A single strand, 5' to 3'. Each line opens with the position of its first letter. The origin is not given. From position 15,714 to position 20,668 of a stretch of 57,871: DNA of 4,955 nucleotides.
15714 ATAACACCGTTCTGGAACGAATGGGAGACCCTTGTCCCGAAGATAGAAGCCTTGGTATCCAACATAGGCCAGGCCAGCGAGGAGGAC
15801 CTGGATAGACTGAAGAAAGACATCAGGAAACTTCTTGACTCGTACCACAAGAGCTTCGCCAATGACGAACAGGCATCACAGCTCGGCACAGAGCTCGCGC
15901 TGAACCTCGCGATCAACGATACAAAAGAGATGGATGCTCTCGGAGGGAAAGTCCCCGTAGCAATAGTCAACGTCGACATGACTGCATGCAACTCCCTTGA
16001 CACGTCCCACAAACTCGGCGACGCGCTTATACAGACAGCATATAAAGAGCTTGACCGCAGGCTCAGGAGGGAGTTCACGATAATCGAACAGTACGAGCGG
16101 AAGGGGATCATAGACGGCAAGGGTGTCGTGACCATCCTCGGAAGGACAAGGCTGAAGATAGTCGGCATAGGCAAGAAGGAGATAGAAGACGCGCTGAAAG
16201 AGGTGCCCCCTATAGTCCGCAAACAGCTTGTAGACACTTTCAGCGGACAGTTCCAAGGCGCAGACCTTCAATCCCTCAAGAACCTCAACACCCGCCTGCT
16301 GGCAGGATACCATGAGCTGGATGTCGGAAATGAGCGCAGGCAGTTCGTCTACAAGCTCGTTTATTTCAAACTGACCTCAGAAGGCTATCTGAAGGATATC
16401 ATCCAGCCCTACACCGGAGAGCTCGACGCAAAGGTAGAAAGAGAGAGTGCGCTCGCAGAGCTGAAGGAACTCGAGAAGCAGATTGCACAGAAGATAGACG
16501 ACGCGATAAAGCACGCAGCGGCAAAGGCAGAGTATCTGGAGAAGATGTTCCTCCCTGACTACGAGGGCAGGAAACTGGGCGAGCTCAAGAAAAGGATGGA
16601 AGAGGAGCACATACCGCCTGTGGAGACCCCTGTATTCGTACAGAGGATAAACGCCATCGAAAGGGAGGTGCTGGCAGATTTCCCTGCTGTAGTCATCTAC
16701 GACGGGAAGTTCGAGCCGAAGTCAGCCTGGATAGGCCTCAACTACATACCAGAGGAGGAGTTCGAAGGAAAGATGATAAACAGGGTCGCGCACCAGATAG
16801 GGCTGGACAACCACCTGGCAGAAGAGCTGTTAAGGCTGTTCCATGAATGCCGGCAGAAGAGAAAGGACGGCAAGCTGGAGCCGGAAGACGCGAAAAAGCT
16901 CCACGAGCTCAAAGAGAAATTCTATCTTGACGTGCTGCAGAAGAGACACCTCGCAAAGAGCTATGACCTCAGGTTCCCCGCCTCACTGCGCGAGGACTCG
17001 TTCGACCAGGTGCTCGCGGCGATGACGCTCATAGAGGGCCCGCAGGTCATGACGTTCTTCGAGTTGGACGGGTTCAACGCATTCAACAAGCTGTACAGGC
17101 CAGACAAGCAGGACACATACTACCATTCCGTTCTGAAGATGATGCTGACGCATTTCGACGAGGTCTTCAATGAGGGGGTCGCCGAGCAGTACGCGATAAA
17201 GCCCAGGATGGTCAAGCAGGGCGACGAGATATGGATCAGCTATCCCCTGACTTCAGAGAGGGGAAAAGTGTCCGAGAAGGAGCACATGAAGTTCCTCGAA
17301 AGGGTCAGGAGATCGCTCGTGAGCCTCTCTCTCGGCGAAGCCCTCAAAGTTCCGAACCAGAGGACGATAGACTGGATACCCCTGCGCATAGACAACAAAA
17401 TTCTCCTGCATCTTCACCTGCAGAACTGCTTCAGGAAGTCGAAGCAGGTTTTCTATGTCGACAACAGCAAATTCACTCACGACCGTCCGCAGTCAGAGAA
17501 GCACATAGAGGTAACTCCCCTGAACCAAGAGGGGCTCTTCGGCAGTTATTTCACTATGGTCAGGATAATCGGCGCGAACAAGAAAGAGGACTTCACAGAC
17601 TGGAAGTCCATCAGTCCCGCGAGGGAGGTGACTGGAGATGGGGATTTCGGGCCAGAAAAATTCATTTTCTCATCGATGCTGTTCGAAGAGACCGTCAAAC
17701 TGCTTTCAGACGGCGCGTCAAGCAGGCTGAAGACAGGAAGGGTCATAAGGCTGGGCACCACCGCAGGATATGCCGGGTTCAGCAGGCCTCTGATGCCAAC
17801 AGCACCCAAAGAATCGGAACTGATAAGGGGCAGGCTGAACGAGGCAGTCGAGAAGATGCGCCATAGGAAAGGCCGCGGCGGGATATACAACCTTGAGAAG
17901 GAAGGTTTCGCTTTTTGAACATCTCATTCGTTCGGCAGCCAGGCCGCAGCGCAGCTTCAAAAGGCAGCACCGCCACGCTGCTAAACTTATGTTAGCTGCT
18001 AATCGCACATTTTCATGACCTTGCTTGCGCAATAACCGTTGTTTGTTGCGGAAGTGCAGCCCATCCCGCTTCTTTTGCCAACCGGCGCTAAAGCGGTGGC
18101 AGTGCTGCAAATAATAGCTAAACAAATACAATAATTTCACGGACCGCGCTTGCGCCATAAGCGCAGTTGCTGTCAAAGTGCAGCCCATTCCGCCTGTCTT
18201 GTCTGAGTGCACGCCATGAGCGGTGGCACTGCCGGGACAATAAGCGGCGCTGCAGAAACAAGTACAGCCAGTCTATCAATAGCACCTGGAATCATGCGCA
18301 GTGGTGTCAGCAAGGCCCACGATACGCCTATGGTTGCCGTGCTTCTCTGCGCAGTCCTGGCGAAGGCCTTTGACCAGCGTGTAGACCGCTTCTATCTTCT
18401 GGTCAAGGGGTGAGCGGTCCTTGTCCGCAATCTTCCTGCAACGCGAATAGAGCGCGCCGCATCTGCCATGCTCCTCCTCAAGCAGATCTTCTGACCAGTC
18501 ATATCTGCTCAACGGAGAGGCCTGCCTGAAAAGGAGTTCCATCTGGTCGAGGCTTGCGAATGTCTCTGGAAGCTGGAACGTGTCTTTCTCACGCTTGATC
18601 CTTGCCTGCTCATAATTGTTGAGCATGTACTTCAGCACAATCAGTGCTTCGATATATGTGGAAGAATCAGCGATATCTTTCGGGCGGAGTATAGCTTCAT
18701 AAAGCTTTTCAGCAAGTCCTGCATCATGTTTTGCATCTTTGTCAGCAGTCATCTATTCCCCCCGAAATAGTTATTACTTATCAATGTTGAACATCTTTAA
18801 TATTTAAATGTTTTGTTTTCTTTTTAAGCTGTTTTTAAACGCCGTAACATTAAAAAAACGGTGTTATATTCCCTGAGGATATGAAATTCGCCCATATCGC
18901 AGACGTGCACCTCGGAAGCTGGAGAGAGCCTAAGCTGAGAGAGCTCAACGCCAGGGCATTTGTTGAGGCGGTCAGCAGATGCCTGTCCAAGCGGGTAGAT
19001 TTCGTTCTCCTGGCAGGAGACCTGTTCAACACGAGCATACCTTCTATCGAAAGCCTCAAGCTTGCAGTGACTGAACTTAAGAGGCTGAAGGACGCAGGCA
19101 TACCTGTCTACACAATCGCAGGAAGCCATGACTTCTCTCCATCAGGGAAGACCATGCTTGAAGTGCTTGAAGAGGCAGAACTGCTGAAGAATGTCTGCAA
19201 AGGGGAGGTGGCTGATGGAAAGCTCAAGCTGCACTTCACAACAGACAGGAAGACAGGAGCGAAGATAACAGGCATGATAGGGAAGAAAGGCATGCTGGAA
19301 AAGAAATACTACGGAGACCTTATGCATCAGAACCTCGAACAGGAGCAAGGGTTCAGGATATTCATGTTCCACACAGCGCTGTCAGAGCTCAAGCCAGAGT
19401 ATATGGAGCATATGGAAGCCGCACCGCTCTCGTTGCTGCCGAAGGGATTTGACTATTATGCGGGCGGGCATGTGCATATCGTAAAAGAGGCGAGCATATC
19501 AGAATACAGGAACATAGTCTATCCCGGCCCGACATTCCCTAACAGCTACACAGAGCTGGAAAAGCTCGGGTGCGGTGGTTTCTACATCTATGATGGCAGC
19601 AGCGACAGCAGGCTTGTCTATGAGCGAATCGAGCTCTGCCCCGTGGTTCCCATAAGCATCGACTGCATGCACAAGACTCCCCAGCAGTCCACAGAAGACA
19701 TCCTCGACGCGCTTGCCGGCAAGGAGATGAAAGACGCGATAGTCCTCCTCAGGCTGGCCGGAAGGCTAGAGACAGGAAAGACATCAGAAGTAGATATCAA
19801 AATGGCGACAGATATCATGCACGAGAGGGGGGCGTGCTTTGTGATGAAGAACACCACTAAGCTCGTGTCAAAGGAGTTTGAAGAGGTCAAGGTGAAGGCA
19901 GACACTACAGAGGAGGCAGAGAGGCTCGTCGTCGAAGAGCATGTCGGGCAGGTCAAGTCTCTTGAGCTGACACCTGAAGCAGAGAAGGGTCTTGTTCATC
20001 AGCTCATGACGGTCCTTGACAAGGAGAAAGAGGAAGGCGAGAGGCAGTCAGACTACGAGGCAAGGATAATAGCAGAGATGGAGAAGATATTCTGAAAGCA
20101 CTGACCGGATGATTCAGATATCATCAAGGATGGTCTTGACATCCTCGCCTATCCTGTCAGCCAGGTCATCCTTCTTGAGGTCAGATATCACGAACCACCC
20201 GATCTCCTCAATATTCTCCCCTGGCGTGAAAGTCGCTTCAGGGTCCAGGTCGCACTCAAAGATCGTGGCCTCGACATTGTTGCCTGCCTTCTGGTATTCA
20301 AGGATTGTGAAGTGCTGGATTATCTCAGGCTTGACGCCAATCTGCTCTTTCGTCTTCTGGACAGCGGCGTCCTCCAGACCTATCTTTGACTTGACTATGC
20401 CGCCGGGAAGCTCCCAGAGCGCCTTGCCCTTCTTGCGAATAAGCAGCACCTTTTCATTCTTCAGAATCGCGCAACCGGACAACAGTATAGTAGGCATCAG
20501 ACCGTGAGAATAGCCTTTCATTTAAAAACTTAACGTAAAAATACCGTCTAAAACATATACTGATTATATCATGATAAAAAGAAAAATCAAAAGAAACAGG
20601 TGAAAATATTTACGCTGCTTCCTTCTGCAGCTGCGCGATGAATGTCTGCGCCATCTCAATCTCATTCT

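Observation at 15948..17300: Two divergent cyclase/GGDEF/Cas10-like palm signatures in one 905-aa protein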

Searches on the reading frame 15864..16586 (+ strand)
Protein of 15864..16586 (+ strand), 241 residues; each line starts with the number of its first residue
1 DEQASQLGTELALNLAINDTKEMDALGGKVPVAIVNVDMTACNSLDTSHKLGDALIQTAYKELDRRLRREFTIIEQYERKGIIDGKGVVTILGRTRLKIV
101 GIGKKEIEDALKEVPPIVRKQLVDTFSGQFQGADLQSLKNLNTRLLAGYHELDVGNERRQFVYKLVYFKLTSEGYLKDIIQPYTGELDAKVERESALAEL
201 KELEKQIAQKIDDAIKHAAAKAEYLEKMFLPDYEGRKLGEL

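Call 63: predict_structure(alignment_id=A4)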
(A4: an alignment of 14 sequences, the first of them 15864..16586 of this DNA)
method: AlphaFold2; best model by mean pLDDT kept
length: 241 residues; sequences in the alignment: 14
mean_pLDDT: 86.7   pTM: 0.83
mean pLDDT of the five models: 86.7, 84.9, 84.3, 84.3, 84.2
residues with pLDDT >= 90: 123; 70-90: 93; 50-70: 25; < 50: 0
segments of 3 or more residues with pLDDT < 50: none
pLDDT, mean of each block of 10 residues (from residue 1): 89 89 89 94 86 94 95 71 91 94 96 95 92 90 92 80 71 62 66 80 89 95 93 89 81
secondary structure, 60 per line:
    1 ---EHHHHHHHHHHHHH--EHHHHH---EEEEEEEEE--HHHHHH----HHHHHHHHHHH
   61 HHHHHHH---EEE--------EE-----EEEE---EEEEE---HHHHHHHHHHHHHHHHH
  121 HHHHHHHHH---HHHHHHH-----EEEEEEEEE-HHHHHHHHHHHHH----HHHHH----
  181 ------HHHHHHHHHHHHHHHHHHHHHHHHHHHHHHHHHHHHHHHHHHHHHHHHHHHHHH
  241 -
elements in order: H5-17 H21-25 E29-37 H40-45 H50-67 E71-73 E89-92 E96-100 H104-129 H133-139 E145-153 H155-167 H172-176 H187-240
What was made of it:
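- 15876..16400 (+): Palm 1 (aa 226-400): degenerate GGDEF-like domain. AF2 of aa 222-462 gives pLDDT 86.7 and pTM 0.83, with order b-a-a-b-b-a-b (call 63).
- The stand-alone AF2 model has pLDDT 86.7 and pTM 0.83 (call 63).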

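Call 65: fold_search(model_id=the predicted structure, library=pdb)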
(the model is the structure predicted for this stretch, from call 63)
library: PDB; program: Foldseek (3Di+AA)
matches with E <= 10: 925; with E <= 0.001: 2
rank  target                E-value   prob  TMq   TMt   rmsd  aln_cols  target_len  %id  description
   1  4urq_V                1.1e-04  1.00  0.31  0.46  13.6       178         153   18  Crystal Structure of GGDEF domain (I site mutant) from T.maritima (released 2014-10-08)
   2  4urq_U                2.0e-04  1.00  0.31  0.46  13.6       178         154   18  Crystal Structure of GGDEF domain (I site mutant) from T.maritima (released 2014-10-08)
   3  4urg_B                2.0e-03  0.96  0.28  0.40  15.3       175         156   15  Crystal Structure of GGDEF domain from T.maritima (active-like dimer) (released 2014-10-08)
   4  6tts_A                4.2e-03  0.95  0.30  0.39  14.9       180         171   12  Crystal structure of the GGDEF domain of DgcB from Caulobacter crescentus in complex with c-di-GMP (released 2021-01-13)
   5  5xge                  1.2e-02  0.90  0.30  0.15  11.4       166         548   14  Crystal structure of the PAS-GGDEF-EAL domain of PA0861 from Pseudomonas aeruginosa in complex with cyclic di-GMP (released 2017-12-20)
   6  3pjw                  1.5e-02  0.93  0.34  0.21  12.9       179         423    9  Structure of Pseudomonas fluorescence LapD GGDEF-EAL dual domain, I23 (released 2011-02-09)
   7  7uzy_F                1.9e-02  0.72  0.28  0.18  20.2       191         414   10  Staphylococcus epidermidis RP62A CRISPR effector complex with non-self target RNA 2 (released 2022-07-06)
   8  4zvf                  2.2e-02  0.85  0.31  0.42  12.8       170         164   14  Crystal structure of GGDEF domain of the E. coli DosC - form II (GTP-alpha-S-bound) (released 2015-11-11)
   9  5m3c_A                2.6e-02  0.90  0.31  0.19  13.8       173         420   15  Structure of the hybrid domain (GGDEF-EAL) of PA0575 from Pseudomonas aeruginosa PAO1 at 2.8 Ang. with GTP and Ca2+ bo (released 2017-12-20)
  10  4wxo_A                2.8e-02  0.95  0.33  0.42  11.7       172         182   12  SadC (300-487) from Pseudomonas aeruginosa PAO1 (released 2015-11-18)
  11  3w2v_A                3.3e-02  0.60  0.30  0.14  12.7       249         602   11  Crystal structure of the Cmr2dHD-Cmr3 subcomplex bound to 3'-AMP (released 2013-10-16)
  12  3b8p_D                3.5e-02  0.30  0.21  0.26  24.6       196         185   14  Fragment of WzzB, Polysaccharide Co-polymerase from Salmonella Typhimurium (released 2008-01-22)
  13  7v01_F                3.7e-02  0.66  0.28  0.12  20.2       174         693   11  Staphylococcus epidermidis RP62a CRISPR short effector complex with self RNA target and ATP (released 2022-07-06)
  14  4yme                  4.0e-02  0.84  0.32  0.46  13.3       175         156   15  Crystal structure of a sensory box/GGDEF family protein (CC_0091) from Caulobacter crescentus CB15 at 1.40 A resolution  (released 2015-04-01)
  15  7uzz_F                4.2e-02  0.69  0.28  0.12  20.8       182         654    9  Staphylococcus epidermidis RP62a CRISPR tall effector complex (released 2022-07-06)
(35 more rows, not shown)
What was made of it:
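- On GGDEF domain (PF00990) diguanylate cyclases: Palm 1: confident model (pLDDT 86.7) with GGDEF structures as top Foldseek hits (calls 63, 65).
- Closest known: GGDEF-domain diguanylate cyclases. Same: The fold of palm 1 (call 65).
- Closest known: Degenerate GGDEF domains used as receptors or regulators. Same: LapD's degenerate GGDEF is among its best structural matches (call 65).
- Checked: Its stand-alone model, however, hits GGDEF structures first (calls 63, 65).
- Foldseek top hits are GGDEF domains, probability 0.90-1.00 (call 65). Cas10 chains appear among the palm 1 hits (call 65). GGDEF domains score better than Cas10 for palm 1 (call 65). The degenerate LapD GGDEF is among the palm 1 hits (call 65).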

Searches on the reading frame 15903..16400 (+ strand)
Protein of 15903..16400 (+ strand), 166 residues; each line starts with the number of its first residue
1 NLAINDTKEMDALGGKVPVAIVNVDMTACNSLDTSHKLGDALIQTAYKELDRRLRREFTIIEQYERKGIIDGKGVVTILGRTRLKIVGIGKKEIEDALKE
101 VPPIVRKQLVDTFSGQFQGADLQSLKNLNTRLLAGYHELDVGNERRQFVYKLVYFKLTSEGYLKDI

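Call 28: search_solved_structures(query=A3, max_evalue=10, show_alignments=3)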
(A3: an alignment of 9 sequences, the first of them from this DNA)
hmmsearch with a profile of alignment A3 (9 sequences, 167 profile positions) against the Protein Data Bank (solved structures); distinct sequences matched with E-value up to 10: 1.
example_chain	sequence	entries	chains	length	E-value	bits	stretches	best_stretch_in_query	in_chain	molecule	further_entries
1wlm_A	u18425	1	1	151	1.3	12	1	104-153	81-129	Protein CGI-38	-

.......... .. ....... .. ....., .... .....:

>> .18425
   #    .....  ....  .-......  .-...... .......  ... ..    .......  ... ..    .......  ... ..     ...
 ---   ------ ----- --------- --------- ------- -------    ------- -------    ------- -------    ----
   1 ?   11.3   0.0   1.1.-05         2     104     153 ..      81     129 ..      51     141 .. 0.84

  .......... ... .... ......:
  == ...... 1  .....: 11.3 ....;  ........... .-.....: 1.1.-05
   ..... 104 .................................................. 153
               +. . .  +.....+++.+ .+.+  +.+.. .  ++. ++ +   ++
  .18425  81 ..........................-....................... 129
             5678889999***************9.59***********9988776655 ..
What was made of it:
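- Tried and rejected: The PDB profile search with palm 1 gave nothing relevant (call 28).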

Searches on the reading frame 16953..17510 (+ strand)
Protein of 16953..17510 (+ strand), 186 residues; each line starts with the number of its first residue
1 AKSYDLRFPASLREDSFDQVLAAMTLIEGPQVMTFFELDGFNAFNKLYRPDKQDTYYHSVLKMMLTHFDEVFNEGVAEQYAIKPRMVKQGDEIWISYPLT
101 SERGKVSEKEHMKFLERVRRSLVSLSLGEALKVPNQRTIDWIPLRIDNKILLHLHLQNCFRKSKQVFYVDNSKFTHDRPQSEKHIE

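Call 27: search_solved_structures(query=A2, max_evalue=10, show_alignments=3)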
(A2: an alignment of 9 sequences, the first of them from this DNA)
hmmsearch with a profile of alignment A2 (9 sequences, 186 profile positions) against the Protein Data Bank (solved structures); distinct sequences matched with E-value up to 10: 3.
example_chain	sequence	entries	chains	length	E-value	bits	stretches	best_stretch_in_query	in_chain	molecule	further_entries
4urq_U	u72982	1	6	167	0.46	13.4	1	28-68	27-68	DIGUANYLATE CYCLASE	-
4urg_A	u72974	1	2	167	0.47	13.3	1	28-68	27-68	DIGUANYLATE CYCLASE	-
4urs_A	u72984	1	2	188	0.67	12.8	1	28-68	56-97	DIGUANYLATE CYCLASE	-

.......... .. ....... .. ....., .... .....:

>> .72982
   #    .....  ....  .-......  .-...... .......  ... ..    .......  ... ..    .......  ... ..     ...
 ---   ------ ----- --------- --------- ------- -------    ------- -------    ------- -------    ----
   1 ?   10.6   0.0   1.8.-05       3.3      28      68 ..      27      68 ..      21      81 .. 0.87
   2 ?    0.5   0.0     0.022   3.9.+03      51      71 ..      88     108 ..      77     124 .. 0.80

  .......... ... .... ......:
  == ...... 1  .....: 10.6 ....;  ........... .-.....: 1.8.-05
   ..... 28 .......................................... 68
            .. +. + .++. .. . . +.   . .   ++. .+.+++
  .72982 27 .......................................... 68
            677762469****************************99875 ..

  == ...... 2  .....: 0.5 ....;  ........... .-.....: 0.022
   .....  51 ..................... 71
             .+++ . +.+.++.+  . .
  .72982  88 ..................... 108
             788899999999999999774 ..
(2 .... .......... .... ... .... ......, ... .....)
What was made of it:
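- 16956..17324 (+): Palm 2, N-terminal part (aa 586-708): strand beta1, two helices, the G-D-E hairpin and helix alpha3. The only PDB profile hits are T. maritima diguanylate cyclases (call 27).
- The only PDB profile hits are diguanylate cyclases 4URQ, 4URG and 4URS, aligned on the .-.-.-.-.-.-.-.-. block (call 27).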

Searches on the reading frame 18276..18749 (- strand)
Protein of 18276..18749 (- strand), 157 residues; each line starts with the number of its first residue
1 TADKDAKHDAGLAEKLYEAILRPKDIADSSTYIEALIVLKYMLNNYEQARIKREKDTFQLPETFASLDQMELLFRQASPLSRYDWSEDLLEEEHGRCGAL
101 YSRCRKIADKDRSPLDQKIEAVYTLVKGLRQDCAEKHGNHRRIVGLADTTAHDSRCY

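Call 7: search_protein_families(library=pfam, proteins=[window:18276-18749:-], max_evalue=0.01)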
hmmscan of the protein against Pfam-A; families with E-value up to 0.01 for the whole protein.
window:18276-18749:- (157 aa): 0 families

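Call 21: search_protein_families(library=padloc, proteins=[window:18276-18749:-], max_evalue=0.01)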
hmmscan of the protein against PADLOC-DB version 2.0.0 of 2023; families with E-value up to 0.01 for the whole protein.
window:18276-18749:- (157 aa): 0 families

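Call 52: search_protein_families(library=ncbifam, proteins=[window:18276-18749:-], max_evalue=0.01)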
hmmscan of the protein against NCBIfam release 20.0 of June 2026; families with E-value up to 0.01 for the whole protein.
window:18276-18749:- (157 aa): 0 families
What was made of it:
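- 18276..18752 (-): Conserved, fast-evolving 157-aa neighbour of unknown function, convergent with X. No family hit (calls 7, 21, 52).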

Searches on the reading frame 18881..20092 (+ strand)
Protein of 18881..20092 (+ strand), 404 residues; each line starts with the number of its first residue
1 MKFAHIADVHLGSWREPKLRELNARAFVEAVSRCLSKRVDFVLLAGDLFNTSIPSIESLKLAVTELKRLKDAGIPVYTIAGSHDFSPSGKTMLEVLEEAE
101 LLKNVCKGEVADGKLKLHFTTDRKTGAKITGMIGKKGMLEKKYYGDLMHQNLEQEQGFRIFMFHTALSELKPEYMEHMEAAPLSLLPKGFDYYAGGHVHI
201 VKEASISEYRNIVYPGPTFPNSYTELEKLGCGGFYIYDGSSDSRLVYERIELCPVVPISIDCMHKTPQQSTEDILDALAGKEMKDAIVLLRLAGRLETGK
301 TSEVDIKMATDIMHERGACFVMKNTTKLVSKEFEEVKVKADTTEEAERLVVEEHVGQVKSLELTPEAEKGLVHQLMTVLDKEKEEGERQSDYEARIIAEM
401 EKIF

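Call 7: search_protein_families(library=pfam, proteins=[window:18881-20092:+], max_evalue=0.01)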
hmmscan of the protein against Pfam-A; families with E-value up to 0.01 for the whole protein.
window:18881-20092:+ (404 aa): 2 families
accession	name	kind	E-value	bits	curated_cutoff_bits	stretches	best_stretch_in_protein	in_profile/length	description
PF00149.33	Metallophos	-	3.3e-16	60.7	21.5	1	1-200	1-190/191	Calcineurin-like phosphoesterase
PF12850.12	Metallophos_2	-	5.5e-09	36.7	27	1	1-218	1-135/154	Calcineurin-like phosphoesterase superfamily domain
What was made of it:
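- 18881..20095 (+): Mre11-like metallophosphoesterase, a constant downstream neighbour (context, not shown to be functionally linked). Metallophos E 3e-16 (call 7).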

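Call 21: search_protein_families(library=padloc, proteins=[window:18881-20092:+], max_evalue=0.01)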
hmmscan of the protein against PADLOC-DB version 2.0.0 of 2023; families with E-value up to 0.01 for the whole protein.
window:18881-20092:+ (404 aa): 0 families

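Call 52: search_protein_families(library=ncbifam, proteins=[window:18881-20092:+], max_evalue=0.01)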
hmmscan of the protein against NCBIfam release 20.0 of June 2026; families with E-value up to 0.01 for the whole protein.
window:18881-20092:+ (404 aa): 11 families
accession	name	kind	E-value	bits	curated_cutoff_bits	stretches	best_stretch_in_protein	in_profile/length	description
NF041029.1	Mre11_Pyroc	equivalog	3.3e-33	115.2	600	1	1-216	1-231/438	DNA double-strand break repair protein Mre11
NF041031.1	Mre11_Sulfo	equivalog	4.2e-23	82.2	500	1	3-300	2-292/374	DNA double-strand break repair protein Mre11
TIGR00619.1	sbcd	subfamily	1e-16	61.5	77.65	1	1-100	1-102/252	exonuclease subunit SbcD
NF041030.1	Mre11_Halo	equivalog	5.6e-14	52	550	1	3-103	4-105/361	DNA double-strand break repair protein Mre11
NF008206.2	PRK10966.1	equivalog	2.2e-10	40.2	450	1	1-86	1-87/380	exonuclease subunit SbcD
NF041753.2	sbcd_Staph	equivalog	1.3e-06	27.5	480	1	1-84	1-86/375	exonuclease subunit SbcD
TIGR00583.1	mre11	equivalog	1.4e-06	27.5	434.6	1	7-67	10-71/405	DNA repair protein (mre11)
NF041754.1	sbcd_Bac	equivalog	1.5e-06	27.7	750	1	1-85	1-87/390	exonuclease subunit SbcD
NF003743.0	PRK05340.1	equivalog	0.00019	20.7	134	1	2-86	3-84/242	UDP-2,3-diacylglucosamine diphosphatase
TIGR03729.1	acc_ester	subfamily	0.0016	17.9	148.25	1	2-91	1-78/239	putative phosphoesterase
TIGR01854.1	lipid_A_lpxH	equivalog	0.0082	15.5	190.35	0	5-85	3-80/231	UDP-2,3-diacylglucosamine diphosphatase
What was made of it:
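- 18881..20095 (+): Best NCBIfam models are Mre11, E 3e-33 but below the curated cut-off (call 52).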

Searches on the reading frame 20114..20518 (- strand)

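Call 15: search_protein_families(library=pfam, proteins=[window:20114-20518:-], max_evalue=0.001)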
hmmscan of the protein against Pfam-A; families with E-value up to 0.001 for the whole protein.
window:20114-20518:- (134 aa): 1 family
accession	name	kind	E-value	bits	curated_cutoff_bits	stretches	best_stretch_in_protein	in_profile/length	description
PF00293.34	NUDIX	-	8.7e-12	45.6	21.1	1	17-120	8-124/134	NUDIX domain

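Call 52: search_protein_families(library=ncbifam, proteins=[window:20114-20518:-], max_evalue=0.01)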
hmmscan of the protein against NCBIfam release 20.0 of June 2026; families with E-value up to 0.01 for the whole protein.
window:20114-20518:- (134 aa): 8 families
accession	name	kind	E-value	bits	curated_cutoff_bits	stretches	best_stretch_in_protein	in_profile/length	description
NF003788.0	PRK05379.1-5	equivalog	1e-05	25.1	354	1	8-63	210-268/351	bifunctional nicotinamide-nucleotide adenylyltransferase/Nudix hydroxylase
TIGR00586.1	mutt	equivalog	1.9e-05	24.7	97.9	1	33-121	32-118/129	8-oxo-dGTP diphosphatase MutT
NF008044.0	PRK10776.1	equivalog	2.3e-05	24.3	148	1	33-119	31-115/130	8-oxo-dGTP diphosphatase MutT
NF003786.0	PRK05379.1-2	equivalog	0.00028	20.2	397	1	9-63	216-273/354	bifunctional nicotinamide-nucleotide adenylyltransferase/Nudix hydroxylase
NF003787.0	PRK05379.1-4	equivalog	0.0004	19.4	449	1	17-66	214-267/346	bifunctional nicotinamide-nucleotide adenylyltransferase/Nudix hydroxylase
NF041652.1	Nud_hyd_Dein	equivalog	0.00057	20.1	200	1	17-99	19-110/152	Nudix hydrolase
NF006530.0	PRK08999.1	equivalog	0.00059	19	245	1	24-90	20-90/315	Nudix family hydrolase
NF001937.0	PRK00714.1-4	equivalog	0.0075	15.9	139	1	20-69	18-67/161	RNA pyrophosphohydrolase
